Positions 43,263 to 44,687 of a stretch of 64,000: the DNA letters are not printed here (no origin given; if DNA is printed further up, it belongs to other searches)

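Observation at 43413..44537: Trypsin-fold pseudo-protease with GlyGly-CTERM-like sorting tail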

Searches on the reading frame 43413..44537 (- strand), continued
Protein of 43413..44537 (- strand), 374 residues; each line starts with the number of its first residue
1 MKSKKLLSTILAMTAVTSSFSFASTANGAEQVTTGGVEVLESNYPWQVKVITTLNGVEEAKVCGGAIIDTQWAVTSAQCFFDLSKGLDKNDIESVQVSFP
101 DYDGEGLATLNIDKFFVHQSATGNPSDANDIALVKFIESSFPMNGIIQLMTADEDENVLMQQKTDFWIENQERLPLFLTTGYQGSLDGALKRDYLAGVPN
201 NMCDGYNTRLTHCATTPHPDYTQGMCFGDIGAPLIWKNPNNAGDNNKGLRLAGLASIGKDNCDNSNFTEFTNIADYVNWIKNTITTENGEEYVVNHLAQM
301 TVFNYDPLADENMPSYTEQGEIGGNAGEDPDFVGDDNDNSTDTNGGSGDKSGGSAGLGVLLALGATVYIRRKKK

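Call 38: predict_structure(alignment_id=A1)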
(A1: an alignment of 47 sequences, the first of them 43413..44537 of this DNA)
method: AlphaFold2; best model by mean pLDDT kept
length: 374 residues; sequences in the alignment: 47
mean_pLDDT: 83.8   pTM: 0.78
mean pLDDT of the five models: 83.8, 82.3, 82.2, 82.1, 81.6
residues with pLDDT >= 90: 236; 70-90: 56; 50-70: 35; < 50: 47
segments of 3 or more residues with pLDDT < 50: 1-5, 17-33, 328-330, 332-353
pLDDT, mean of each block of 10 residues (from residue 1): 48 50 42 69 96 94 96 97 93 96 87 97 89 93 96 97 96 95 90 94 80 92 70 97 98 81 77 97 98 96 96 90 66 46 46 64 93 85
secondary structure, 60 per line:
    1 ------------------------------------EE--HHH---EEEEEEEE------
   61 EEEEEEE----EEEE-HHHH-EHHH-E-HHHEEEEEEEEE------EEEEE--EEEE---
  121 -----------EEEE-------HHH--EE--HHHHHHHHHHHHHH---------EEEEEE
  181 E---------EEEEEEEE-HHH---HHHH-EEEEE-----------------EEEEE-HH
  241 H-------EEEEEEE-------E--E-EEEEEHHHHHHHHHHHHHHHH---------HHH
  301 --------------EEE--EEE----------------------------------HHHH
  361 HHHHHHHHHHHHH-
elements in order: E47-54 E61-67 E72-75 H77-80 E92-100 E107-111 E114-117 E132-135 H152-165 E175-181 E191-198 H206-209 E211-215 E233-237 E249-255 E268-272 H273-288 E315-317 E320-322 H357-373

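Call 41: search_dna_similar(query=P0009, collection=plasmids, mode=protein, max_rows=15)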
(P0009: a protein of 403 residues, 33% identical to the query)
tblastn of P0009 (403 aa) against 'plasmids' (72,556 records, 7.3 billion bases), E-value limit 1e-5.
Records with a match: 7; places in all: 12; records where one place covers at least 80% of the query: 0.
Best place of each record, by identity: <60% 7.
By first word of the organism name: Vibrio 5; Photobacterium 1; Streptomyces 1.
By predicted mobility (MOB-suite, as given by PLSDB): non-mobilizable 6; mobilizable 1.
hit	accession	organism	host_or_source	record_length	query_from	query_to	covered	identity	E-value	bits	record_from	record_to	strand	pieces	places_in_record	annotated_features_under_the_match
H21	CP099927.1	Vibrio parahaemolyticus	Anadara tuberculosa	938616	1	305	76%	41.7%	2e-57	210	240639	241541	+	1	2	trypsin-like serine protease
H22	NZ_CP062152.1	Vibrio parahaemolyticus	oyster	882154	1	305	76%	41.5%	2e-55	204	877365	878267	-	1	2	trypsin-like serine protease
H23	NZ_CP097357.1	Vibrio parahaemolyticus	oyster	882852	1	305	76%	41.5%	2e-55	204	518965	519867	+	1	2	trypsin-like serine protease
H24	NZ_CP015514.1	Vibrio vulnificus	Mactra veneriformis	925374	1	305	76%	40.9%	8e-55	202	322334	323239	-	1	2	trypsin-like serine protease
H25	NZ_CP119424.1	Photobacterium sp. DA100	-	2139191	1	300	74%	28.5%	6e-21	102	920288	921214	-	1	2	none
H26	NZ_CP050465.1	Vibrio campbellii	single cell,seawater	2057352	7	301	73%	24.6%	2e-8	64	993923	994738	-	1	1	none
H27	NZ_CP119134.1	Streptomyces sp. FXJ1.172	cell culture,red soil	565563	30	245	54%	27.6%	9e-6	56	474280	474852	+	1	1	serine protease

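Call 42: fold_search(model_id=the predicted structure, library=pdb)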
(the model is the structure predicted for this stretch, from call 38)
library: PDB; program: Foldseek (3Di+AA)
matches with E <= 10: 1341; with E <= 0.001: 1002
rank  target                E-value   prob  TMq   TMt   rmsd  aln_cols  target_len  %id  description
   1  1xx9_A                2.2e-16  1.00  0.48  0.74   5.3       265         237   22  Crystal Structure of the FXIa Catalytic Domain in Complex with EcotinM84R (released 2004-11-16)
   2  3utu_H                2.8e-16  1.00  0.50  0.71   4.9       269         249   20  High affinity inhibitor of human thrombin (released 2012-08-29)
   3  4cre                  4.4e-16  1.00  0.49  0.74   4.4       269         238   22  Creating novel F1 inhibitors through fragment based lead generation and structure aided drug design (released 2015-02-11)
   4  1de7_H                5.0e-16  1.00  0.51  0.75   4.1       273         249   21  INTERACTION OF FACTOR XIII ACTIVATION PEPTIDE WITH ALPHA-THROMBIN: CRYSTAL STRUCTURE OF THE ENZYME-SUBSTRATE COMPLEX (released 2000-12-13)
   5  4crd                  5.0e-16  1.00  0.48  0.74   4.7       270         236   22  Creating novel F1 inhibitors through fragment based lead generation and structure aided drug design (released 2015-02-11)
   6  1b7x_B                5.6e-16  1.00  0.49  0.71   4.8       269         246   19  STRUCTURE OF HUMAN ALPHA-THROMBIN Y225I MUTANT BOUND TO D-PHE-PRO-ARG-CHLOROMETHYLKETONE (released 1999-03-02)
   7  4rko_B                6.3e-16  1.00  0.50  0.72   4.3       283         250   20  Crystal structure of thrombin mutant S195T bound with PPACK (released 2015-03-11)
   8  3egk_H                6.3e-16  1.00  0.50  0.72   4.8       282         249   18  KNOBLE Inhibitor (released 2008-09-30)
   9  1tq7_B                7.1e-16  1.00  0.51  0.73   4.9       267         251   20  Crystal structure of the anticoagulant thrombin mutant W215A/E217A bound to PPACK (released 2004-08-03)
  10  3bg8                  8.0e-16  1.00  0.48  0.74   4.7       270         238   22  Crystal structure of Factor XIa in complex with Clavatadine A (released 2008-12-09)
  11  1zpz                  8.0e-16  1.00  0.47  0.72   4.8       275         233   22  Factor XI catalytic domain complexed with N-((R)-1-(4-bromophenyl)ethyl)urea-Asn-Val-Arg-alpha-ketothiazole (released 2006-05-09)
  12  1zhm                  8.4e-16  1.00  0.50  0.76   4.3       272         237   22  Crystal Structure of the Catalytic Domain of the Coagulation Factor XIa in Complex with Benzamidine (S434A-T475A-K437 Mu (released 2005-09-20)
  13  3eq0_H                8.4e-16  1.00  0.51  0.76   4.0       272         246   20  Thrombin Inhibitor (released 2009-08-18)
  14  1zjd_A                8.9e-16  1.00  0.49  0.74   4.5       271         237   23  Crystal Structure of the Catalytic Domain of Coagulation Factor XI in Complex with Kunitz Protease Inhibitor Domain of (released 2005-08-09)
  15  1xxd_A                8.9e-16  1.00  0.48  0.73   4.6       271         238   23  Crystal Structure of the FXIa Catalytic Domain in Complex with mutated Ecotin (released 2004-11-16)
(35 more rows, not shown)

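Call 43: get_annotated_region(hit=H23, flank=6000)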
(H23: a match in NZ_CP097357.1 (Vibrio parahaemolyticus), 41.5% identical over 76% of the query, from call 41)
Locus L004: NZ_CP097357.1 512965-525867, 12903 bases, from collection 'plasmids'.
description: Vibrio parahaemolyticus strain 16-VB00198 plasmid pVP-16-VB00198-1, complete sequence
organism: Vibrio parahaemolyticus (NCBI taxid 670)
taxonomy: Bacteria; Pseudomonadota; Gammaproteobacteria; Vibrionales; Vibrionaceae; Vibrio; Vibrio parahaemolyticus
host: -; source: oyster; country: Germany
typing (MOB-suite, as given by PLSDB): non-mobilizable
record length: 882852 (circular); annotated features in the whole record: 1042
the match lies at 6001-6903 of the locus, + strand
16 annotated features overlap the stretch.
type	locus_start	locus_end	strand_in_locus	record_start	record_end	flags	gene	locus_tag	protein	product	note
CDS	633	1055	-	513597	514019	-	-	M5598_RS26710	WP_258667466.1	hypothetical protein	-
CDS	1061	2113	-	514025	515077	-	recA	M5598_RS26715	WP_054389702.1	recombinase RecA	GO:0006310 - DNA recombination [Evidence IEA]; GO:0006281 - DNA repair [Evidence IEA]; GO:0009432 - SOS response ...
CDS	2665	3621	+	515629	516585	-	-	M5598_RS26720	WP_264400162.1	hypothetical protein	-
CDS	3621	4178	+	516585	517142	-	-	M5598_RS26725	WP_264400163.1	hypothetical protein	-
CDS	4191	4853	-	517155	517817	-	-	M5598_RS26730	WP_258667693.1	thioredoxin domain-containing protein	-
CDS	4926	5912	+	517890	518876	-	-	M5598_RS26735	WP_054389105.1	hypothetical protein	-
CDS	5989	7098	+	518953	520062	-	-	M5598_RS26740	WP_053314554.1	trypsin-like serine protease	GO:0006508 - proteolysis [Evidence IEA]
CDS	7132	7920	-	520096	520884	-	-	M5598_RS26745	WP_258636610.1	thioredoxin fold domain-containing protein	-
CDS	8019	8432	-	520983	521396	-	-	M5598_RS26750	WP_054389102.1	hypothetical protein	-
CDS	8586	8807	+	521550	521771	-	-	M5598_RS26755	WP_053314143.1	hypothetical protein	-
CDS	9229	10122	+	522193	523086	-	-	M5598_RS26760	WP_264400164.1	hypothetical protein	-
CDS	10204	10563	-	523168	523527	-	-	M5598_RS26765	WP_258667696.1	hypothetical protein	-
CDS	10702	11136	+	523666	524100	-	-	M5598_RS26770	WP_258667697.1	hypothetical protein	-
CDS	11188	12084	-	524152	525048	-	-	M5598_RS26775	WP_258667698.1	hypothetical protein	-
CDS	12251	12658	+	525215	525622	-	-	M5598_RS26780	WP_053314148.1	hypothetical protein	-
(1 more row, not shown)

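Call 50: find_related_loci(query=A3, collection=genome_contigs, flank=4000)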
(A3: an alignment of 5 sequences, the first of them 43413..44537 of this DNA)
Query A3 (374 aa) in genome_contigs; peptide patterns used: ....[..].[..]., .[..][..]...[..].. (x = any residue, [..] = any of these).
51 stretches matched a pattern, but none encodes a relative of the query by tblastn (E <= 1e-3).

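Call 51: find_related_loci(query=A3, collection=viral_contigs, flank=5000)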
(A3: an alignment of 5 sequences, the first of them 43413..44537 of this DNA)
Query A3 (374 aa) in viral_contigs; peptide patterns used: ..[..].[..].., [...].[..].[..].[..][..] (x = any residue, [..] = any of these).
34 stretches matched a pattern; 1 encode a relative of the query (tblastn E <= 1e-3); 1 distinct loci.
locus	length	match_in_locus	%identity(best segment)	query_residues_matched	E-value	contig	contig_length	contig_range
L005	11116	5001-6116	87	1-373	0e+0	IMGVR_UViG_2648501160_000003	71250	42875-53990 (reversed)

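Call 52: find_related_loci(query=A3, collection=metagenome_contigs, flank=8000)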
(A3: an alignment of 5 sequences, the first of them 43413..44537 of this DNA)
Query A3 (374 aa) in metagenome_contigs; peptide patterns used: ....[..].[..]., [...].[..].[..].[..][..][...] (x = any residue, [..] = any of these).
103 stretches matched a pattern, but none encodes a relative of the query by tblastn (E <= 1e-3).

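Call 53: search_protein_families(library=phrogs, proteins=[window:43413-44537:-], max_evalue=0.001)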
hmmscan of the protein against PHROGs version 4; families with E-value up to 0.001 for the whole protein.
window:43413-44537:- (374 aa): 0 families

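Call 56: search_solved_structures(query=A1, max_evalue=1e-20, show_alignments=0)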
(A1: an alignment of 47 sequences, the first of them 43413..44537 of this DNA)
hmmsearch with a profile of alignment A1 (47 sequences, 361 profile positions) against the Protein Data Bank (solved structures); distinct sequences matched with E-value up to 1e-20: 505 (the best 60 are shown).
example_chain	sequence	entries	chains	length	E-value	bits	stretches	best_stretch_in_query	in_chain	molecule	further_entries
10kz_A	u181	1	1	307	2.6e-53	184.6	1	7-304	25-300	Plasma kallikrein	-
5gvt_A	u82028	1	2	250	3.8e-53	184.1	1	32-301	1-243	Plasma kallikrein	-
6a8o_A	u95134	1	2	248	4.7e-53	183.8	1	32-299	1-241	Plasma kallikrein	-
10lr_A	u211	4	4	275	8.2e-52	179.7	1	22-304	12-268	Plasma kallikrein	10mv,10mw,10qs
8a3q_A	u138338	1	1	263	2.3e-51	178.2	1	23-301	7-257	Plasma kallikrein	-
5tjx_A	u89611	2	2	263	3.9e-51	177.5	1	25-301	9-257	Plasma kallikrein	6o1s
6twb_A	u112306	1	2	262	4.9e-50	173.8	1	25-296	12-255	Coagulation factor XI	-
2any_A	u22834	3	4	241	3e-49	171.2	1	32-297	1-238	plasma kallikrein, light chain | Plasma kallikrein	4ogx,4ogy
2anw_A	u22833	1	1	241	4.7e-49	170.6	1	32-297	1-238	plasma kallikrein, light chain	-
8fgx_C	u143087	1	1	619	5.2e-49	170.5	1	25-301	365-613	Plasma kallikrein light chain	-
5f8t_A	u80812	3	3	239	5.9e-49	170.3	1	32-296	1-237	Plasma kallikrein light chain | Plasma kallikrein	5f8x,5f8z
6o1g_A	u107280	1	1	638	6e-49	170.2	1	25-301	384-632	Plasma kallikrein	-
7n7x_AAA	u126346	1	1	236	7.6e-49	169.9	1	32-295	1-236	Plasma kallikrein light chain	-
5eod_A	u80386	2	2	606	9.2e-49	169.7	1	24-295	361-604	Coagulation factor XI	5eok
5i25_A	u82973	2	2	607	9.2e-49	169.6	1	24-295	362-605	Coagulation factor XI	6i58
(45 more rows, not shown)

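Call 88: list_cluster_members(proteins=[window:43413-44537:-, P0002, P0018])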
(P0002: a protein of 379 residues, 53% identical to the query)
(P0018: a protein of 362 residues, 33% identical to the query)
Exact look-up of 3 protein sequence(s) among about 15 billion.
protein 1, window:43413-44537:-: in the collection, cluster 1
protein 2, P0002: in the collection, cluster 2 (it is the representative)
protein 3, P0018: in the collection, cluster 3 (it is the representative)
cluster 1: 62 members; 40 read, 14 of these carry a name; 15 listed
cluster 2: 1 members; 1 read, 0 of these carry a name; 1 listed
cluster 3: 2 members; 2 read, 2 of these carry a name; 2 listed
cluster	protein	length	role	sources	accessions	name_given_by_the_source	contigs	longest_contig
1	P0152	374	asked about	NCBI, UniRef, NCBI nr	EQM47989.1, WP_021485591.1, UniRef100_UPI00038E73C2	trypsin family protein [Vibrio parahaemolyticus VPCR-2010] | trypsin-like serine protease n=1 Tax=Vibrio parahaemolyticus TaxID=670 RepID=UPI00038E73C2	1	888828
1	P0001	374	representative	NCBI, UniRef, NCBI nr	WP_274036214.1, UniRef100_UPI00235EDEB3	trypsin-like serine protease [Vibrio parahaemolyticus] | trypsin-like serine protease n=1 Tax=Vibrio parahaemolyticus TaxID=670 RepID=UPI00235EDEB3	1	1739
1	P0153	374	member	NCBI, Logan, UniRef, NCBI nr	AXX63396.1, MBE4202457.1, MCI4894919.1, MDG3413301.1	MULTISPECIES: trypsin-like serine protease [Vibrio] | Protein C, protease n=2 Tax=Vibrio TaxID=662 RepID=A0AAN1PW41_VIBVL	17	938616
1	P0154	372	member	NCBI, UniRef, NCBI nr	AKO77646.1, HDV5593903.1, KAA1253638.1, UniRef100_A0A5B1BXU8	hypothetical protein EN12_21210 [Vibrio cholerae] | Trypsin-like serine protease n=1 Tax=Vibrio cholerae TaxID=666 RepID=A0A5B1BXU8_VIBCL | trypsin-like serine protease [Vibrio cholerae]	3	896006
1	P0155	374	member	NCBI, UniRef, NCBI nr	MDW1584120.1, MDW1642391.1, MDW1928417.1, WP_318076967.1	trypsin-like serine protease [Vibrio sp. 947] | trypsin-like serine protease n=1 Tax=unclassified Vibrio TaxID=2614977 RepID=UPI002964ED8E | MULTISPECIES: trypsin-like serine protease [unclassified Vibrio]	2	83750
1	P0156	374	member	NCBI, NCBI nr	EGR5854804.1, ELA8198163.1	trypsin-like serine protease [Vibrio parahaemolyticus]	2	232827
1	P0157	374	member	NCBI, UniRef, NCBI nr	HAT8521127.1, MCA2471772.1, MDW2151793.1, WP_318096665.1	trypsin-like serine protease [Vibrio sp. 2092] | trypsin-like serine protease n=1 Tax=Vibrio sp. 2092 TaxID=3074593 RepID=UPI001A27DC12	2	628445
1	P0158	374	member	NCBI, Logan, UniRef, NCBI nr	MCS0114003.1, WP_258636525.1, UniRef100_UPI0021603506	trypsin-like serine protease [Vibrio parahaemolyticus] | trypsin-like serine protease n=1 Tax=Vibrio parahaemolyticus TaxID=670 RepID=UPI0021603506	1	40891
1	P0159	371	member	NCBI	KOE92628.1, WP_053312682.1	hypothetical protein ACS91_02000, partial [Vibrio parahaemolyticus]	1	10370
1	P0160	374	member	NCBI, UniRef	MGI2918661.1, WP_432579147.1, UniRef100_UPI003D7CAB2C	trypsin-like serine protease [Vibrio parahaemolyticus] | trypsin-like serine protease n=1 Tax=Vibrio parahaemolyticus TaxID=670 RepID=UPI003D7CAB2C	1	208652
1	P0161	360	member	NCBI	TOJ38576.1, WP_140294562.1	hypothetical protein CGI42_24845, partial [Vibrio parahaemolyticus]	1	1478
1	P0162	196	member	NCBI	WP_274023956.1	trypsin-like serine protease, partial [Vibrio parahaemolyticus]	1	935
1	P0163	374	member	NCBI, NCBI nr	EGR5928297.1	trypsin-like serine protease [Vibrio parahaemolyticus]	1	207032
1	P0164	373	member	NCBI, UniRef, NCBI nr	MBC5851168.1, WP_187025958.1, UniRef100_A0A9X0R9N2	trypsin-like serine protease [Vibrio metschnikovii] | Trypsin-like serine protease n=1 Tax=Vibrio metschnikovii TaxID=28172 ...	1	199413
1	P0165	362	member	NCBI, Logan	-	-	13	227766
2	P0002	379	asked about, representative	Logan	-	-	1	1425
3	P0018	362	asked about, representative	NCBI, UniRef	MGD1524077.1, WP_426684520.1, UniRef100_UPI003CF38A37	trypsin-like serine protease [Vibrio harveyi] | trypsin-like serine protease n=1 Tax=Vibrio harveyi TaxID=669 RepID=UPI003CF38A37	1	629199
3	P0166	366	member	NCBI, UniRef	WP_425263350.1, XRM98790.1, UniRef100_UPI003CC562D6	trypsin-like serine protease [Vibrio owensii] | trypsin-like serine protease n=1 Tax=Vibrio owensii TaxID=696485 RepID=UPI003CC562D6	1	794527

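Call 95: find_encoding_contigs(protein=P0018, flank=10000, max_places=2)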
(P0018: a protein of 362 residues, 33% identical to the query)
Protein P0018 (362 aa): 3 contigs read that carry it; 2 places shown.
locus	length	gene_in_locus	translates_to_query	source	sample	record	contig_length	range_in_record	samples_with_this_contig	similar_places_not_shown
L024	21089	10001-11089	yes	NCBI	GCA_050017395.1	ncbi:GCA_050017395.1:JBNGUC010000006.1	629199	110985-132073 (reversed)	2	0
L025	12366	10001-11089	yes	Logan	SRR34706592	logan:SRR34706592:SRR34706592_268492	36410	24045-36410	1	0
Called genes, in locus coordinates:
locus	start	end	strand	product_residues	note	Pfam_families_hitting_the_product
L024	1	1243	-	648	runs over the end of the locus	-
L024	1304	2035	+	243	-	PF00313:CSD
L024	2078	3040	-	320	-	-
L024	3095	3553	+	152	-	-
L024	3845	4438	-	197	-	-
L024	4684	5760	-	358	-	-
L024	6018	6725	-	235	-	-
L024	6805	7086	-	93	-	-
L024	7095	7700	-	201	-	-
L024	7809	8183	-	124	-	-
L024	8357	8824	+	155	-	-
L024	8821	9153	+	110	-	-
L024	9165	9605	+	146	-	PF25816:RamC_N (weak)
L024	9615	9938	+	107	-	-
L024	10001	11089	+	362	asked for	PF00089:Trypsin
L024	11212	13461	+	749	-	-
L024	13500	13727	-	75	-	-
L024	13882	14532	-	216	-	-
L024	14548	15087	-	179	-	-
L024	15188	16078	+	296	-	PF01725:Ham1p_like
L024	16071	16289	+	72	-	-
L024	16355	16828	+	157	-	-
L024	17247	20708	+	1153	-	PF07690:MFS_1, PF01553:Acyltransferase, PF00501:AMP-binding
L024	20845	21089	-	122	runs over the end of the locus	-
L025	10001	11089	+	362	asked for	PF00089:Trypsin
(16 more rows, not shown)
